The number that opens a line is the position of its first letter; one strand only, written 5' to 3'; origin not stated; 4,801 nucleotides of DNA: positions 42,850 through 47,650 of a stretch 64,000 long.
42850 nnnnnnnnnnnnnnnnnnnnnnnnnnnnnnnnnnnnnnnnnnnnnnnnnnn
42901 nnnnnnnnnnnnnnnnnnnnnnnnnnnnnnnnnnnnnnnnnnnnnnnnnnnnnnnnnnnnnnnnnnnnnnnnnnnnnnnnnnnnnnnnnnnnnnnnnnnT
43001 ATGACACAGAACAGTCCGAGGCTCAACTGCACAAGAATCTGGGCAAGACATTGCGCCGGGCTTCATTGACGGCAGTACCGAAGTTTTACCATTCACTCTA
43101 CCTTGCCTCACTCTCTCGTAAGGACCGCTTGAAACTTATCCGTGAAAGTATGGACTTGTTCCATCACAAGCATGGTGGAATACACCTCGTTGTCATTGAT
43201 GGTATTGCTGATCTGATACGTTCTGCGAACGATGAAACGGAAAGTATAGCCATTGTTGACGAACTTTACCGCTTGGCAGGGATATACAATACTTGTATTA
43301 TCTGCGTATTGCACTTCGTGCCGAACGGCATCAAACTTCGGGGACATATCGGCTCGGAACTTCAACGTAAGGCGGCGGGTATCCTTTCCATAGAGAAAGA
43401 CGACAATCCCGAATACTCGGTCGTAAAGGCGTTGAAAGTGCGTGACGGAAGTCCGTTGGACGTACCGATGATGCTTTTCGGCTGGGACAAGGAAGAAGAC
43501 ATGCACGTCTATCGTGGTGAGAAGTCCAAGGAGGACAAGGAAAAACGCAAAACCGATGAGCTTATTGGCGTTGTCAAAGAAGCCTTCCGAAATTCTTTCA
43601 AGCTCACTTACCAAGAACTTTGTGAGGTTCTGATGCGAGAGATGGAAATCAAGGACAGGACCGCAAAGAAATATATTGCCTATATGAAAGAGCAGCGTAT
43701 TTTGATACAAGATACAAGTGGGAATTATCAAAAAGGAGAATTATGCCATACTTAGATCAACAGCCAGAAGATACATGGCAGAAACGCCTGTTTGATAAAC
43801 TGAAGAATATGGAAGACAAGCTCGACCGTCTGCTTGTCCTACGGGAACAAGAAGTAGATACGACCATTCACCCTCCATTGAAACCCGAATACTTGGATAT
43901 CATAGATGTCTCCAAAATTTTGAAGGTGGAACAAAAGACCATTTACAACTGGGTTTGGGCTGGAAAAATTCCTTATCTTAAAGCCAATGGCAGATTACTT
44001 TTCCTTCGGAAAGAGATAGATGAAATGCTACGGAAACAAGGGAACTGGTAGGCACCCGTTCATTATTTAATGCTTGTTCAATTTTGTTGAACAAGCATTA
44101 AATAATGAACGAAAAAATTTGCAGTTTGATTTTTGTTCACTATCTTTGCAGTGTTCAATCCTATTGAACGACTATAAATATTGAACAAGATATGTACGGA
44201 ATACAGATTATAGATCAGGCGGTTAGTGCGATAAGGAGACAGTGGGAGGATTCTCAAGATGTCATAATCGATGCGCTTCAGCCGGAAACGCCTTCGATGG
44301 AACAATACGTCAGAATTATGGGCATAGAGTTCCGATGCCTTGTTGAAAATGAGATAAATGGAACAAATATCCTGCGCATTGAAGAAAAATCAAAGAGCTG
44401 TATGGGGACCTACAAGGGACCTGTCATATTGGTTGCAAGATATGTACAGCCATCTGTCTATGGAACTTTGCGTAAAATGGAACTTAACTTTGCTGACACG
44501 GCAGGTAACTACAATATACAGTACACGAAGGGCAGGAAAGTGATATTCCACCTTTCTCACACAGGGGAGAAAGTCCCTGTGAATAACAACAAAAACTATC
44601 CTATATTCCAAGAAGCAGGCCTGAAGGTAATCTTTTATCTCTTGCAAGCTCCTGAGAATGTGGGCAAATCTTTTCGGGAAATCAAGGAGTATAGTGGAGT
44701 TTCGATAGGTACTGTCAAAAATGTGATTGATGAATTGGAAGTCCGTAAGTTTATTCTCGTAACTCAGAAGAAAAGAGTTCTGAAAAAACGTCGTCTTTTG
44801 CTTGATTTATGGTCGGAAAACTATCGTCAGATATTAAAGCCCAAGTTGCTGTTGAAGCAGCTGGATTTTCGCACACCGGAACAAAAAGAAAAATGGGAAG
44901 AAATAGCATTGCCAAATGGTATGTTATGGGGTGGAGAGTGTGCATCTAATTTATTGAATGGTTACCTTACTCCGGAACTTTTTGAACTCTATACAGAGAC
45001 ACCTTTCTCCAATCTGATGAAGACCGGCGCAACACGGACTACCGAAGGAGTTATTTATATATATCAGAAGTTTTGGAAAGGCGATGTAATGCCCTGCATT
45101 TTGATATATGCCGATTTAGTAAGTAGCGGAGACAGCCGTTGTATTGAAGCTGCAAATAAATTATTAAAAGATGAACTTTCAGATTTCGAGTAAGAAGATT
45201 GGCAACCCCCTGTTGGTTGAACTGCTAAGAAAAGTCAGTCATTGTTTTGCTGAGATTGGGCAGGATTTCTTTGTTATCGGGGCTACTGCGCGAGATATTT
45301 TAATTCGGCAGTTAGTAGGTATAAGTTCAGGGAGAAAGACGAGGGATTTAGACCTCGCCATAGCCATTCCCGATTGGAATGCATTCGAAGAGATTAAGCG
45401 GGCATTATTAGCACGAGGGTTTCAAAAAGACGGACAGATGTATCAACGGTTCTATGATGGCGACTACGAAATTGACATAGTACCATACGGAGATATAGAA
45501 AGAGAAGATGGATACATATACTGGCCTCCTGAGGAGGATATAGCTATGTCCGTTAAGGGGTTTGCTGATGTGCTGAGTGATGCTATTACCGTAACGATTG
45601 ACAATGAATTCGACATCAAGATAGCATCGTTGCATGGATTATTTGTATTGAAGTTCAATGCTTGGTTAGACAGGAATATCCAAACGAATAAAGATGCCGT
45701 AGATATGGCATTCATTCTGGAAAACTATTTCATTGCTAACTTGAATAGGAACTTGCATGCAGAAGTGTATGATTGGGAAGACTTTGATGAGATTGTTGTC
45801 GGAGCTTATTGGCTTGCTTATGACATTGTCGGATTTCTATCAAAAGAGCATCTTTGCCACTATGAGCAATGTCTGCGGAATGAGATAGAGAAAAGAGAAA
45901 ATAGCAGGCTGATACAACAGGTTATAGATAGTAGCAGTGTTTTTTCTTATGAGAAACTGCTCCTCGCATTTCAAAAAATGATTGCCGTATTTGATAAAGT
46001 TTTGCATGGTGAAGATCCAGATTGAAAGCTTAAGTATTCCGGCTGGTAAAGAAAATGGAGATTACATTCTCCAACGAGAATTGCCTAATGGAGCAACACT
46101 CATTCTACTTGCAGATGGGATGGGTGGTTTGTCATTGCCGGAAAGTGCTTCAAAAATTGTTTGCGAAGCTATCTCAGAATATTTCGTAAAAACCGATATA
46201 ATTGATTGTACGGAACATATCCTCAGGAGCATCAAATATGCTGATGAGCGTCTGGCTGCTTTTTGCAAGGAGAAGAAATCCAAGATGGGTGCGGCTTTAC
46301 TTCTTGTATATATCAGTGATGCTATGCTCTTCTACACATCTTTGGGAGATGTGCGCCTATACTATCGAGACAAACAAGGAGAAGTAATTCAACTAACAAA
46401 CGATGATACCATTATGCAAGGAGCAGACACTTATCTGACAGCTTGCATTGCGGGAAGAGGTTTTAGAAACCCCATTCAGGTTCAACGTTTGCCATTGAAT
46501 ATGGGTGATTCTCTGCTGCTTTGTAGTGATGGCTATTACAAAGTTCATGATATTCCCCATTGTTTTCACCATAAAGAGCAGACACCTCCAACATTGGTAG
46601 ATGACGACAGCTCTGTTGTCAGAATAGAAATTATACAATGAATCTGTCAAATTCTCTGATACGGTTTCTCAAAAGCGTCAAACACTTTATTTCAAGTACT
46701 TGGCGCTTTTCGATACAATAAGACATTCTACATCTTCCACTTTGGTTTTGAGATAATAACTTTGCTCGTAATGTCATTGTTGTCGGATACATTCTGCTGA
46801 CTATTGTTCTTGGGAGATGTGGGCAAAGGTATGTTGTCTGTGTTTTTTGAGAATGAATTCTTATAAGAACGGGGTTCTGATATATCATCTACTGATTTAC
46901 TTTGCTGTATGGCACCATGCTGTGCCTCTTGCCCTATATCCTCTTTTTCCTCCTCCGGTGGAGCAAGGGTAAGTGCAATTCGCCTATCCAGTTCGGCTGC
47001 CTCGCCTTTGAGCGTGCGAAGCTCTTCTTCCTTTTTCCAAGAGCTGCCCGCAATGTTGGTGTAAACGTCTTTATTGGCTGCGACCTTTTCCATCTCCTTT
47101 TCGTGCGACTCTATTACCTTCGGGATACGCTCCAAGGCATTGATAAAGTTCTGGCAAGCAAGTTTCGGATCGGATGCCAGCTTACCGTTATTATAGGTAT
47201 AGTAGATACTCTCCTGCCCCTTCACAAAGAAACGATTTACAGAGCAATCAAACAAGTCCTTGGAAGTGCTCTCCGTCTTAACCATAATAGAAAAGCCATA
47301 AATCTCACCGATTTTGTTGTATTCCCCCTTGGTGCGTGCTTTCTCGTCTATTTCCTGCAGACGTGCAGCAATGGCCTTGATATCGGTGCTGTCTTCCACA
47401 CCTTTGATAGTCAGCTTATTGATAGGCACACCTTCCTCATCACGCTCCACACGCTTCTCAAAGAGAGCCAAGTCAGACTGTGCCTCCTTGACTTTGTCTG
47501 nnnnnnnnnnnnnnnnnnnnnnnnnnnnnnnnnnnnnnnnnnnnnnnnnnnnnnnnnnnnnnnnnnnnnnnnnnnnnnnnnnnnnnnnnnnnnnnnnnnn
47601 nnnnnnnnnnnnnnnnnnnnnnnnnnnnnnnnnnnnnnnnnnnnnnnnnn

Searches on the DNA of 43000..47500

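Call 79: search_rna_families(source=window, start=43000, end=47500, threshold=gathering)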
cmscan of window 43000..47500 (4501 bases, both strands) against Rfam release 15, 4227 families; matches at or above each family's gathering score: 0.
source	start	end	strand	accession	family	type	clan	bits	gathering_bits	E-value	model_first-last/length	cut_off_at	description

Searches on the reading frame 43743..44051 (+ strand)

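Call 58: search_protein_families(library=pfam, proteins=[window:43743-44051:+], max_evalue=0.001)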
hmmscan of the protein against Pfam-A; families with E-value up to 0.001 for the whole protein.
window:43743-44051:+ (102 aa): 1 family
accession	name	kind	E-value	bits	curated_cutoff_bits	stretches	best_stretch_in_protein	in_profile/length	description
PF12728.13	HTH_17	-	3e-13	50.3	27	1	50-99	1-50/51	Helix-turn-helix domain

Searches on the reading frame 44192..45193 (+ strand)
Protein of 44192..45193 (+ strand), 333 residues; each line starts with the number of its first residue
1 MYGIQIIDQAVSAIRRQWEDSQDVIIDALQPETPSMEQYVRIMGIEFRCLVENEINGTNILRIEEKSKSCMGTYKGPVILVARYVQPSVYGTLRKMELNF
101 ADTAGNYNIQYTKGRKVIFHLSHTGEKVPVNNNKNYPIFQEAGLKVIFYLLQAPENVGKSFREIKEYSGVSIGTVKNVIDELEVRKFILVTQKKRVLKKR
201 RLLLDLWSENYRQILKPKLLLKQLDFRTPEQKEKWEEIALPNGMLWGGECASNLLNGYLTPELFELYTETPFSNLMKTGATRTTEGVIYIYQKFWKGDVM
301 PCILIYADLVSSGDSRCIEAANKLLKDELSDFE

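Call 3: search_protein_families(library=pfam, proteins=[window:44192-45193:+], max_evalue=1)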
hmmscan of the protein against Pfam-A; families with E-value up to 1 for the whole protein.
window:44192-45193:+ (333 aa): 6 families
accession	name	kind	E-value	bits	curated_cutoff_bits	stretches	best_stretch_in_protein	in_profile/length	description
PF09952.14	AbiEi_2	-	4e-18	66.5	21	1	197-325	2-138/143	Transcriptional regulator, AbiEi antitoxin, Type IV TA system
PF13730.12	HTH_36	-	0.016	15.5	25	1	145-185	9-52/55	Helix-turn-helix domain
PF01047.28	MarR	-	0.035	14.4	24.6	1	158-193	17-52/59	MarR family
PF01978.25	TrmB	-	0.059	13.7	25.6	1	145-194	12-58/68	Sugar-specific transcriptional regulator TrmB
PF09035.16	Tn916-Xis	-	0.12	13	22.9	0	162-202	19-58/69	Excisionase from transposon Tn916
PF12802.13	MarR_2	-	0.26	11.9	27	1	146-188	10-50/61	MarR family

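Call 4: search_protein_families(library=padloc, proteins=[window:44192-45193:+], max_evalue=1)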
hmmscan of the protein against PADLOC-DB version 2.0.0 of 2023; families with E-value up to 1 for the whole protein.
window:44192-45193:+ (333 aa): 0 families

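Call 5: search_protein_families(library=ncbifam, proteins=[window:44192-45193:+], max_evalue=1)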
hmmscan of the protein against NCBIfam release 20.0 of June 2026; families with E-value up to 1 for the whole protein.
window:44192-45193:+ (333 aa): 2 families
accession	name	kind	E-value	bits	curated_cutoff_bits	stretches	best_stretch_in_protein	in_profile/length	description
NF011770.1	PRK15224.1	exception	0.0066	16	475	1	78-145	12-74/246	pili assembly chaperone SafB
TIGR00454.1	TIGR00454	hypoth_equivalog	0.073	12.9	174.7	1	3-81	26-95/183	TIGR00454 family protein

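Call 22: find_homologous_proteins(query=window:44192-45193:+)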
Query window:44192-45193:+ (333 aa): 515 proteins with E <= 0.001 among 4134 candidates; the best 120 are listed.
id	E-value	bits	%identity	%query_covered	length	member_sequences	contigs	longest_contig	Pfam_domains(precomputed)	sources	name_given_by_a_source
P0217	2.4e-217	738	98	100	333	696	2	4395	PF09952.15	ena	-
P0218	3.3e-185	633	83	100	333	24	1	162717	PF09952.15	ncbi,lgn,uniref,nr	ncbi:type IV toxin-antitoxin system AbiEi family antitoxin [Porphyromonas loveana]|uniref:Uncharacte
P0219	4.0e-180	616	80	100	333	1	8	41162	PF09952.15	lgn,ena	-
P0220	1.1e-173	595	80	100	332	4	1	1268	PF09952.15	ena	-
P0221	8.0e-173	592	78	100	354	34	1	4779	PF09952.15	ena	-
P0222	5.3e-158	543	73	100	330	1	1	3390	PF09952.15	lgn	-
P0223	1.1e-149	516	71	100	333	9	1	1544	PF09952.15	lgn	-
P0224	1.9e-149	515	70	100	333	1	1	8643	PF09952.15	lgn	-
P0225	2.5e-149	515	69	100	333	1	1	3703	PF09952.15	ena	-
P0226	8.9e-142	490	67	100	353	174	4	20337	PF09952.15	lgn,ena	-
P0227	1.2e-139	483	65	100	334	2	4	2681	PF09952.15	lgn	-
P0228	1.4e-136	473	64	100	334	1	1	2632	PF09952.15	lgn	-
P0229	8.8e-136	470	63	100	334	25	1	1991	PF09952.15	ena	-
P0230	7.1e-135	467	64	100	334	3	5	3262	PF09952.15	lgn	-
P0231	1.1e-129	450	61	100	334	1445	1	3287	PF09952.15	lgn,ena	-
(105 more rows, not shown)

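Call 63: predict_structure(alignment_id=A5)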
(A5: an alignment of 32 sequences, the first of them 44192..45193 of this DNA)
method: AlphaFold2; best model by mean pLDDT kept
length: 333 residues; sequences in the alignment: 32
mean_pLDDT: 85.5   pTM: 0.62
mean pLDDT of the five models: 85.5, 85.4, 83.6, 75.2, 68.0
residues with pLDDT >= 90: 159; 70-90: 144; 50-70: 18; < 50: 12
segments of 3 or more residues with pLDDT < 50: 30-36, 131-134
pLDDT, mean of each block of 10 residues (from residue 1): 74 76 53 53 84 85 83 81 89 89 91 87 78 61 94 92 93 92 91 88 91 92 93 92 93 91 93 86 89 93 95 88 91 85
secondary structure, 60 per line:
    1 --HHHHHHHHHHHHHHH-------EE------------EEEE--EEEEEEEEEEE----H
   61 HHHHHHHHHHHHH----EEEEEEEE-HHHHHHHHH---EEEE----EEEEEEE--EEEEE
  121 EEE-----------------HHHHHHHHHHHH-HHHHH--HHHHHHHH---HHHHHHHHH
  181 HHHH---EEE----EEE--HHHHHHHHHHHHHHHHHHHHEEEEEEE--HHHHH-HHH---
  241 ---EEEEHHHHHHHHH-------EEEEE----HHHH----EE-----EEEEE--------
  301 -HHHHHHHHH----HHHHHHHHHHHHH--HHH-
elements in order: H3-17 E39-42 E45-55 H60-73 E78-85 H87-95 E99-102 E107-113 E116-123 H141-152 H154-158 H161-168 H172-184 E188-190 E195-197 H200-219 E220-226 H229-233 E244-247 H248-256 E264-268 H273-276 E288-292 H302-310 H315-327

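Call 65: search_solved_structures(query=A5, max_evalue=10, show_alignments=2)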
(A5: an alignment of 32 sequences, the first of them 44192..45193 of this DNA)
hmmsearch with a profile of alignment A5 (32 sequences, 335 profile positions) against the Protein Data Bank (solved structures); distinct sequences matched with E-value up to 10: 1.
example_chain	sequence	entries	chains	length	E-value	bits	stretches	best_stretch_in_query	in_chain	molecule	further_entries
4crn_P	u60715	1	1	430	0.65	12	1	92-153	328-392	ERF3 IN RIBOSOME BOUND ERF1-ERF3-GDPNP COMPLEX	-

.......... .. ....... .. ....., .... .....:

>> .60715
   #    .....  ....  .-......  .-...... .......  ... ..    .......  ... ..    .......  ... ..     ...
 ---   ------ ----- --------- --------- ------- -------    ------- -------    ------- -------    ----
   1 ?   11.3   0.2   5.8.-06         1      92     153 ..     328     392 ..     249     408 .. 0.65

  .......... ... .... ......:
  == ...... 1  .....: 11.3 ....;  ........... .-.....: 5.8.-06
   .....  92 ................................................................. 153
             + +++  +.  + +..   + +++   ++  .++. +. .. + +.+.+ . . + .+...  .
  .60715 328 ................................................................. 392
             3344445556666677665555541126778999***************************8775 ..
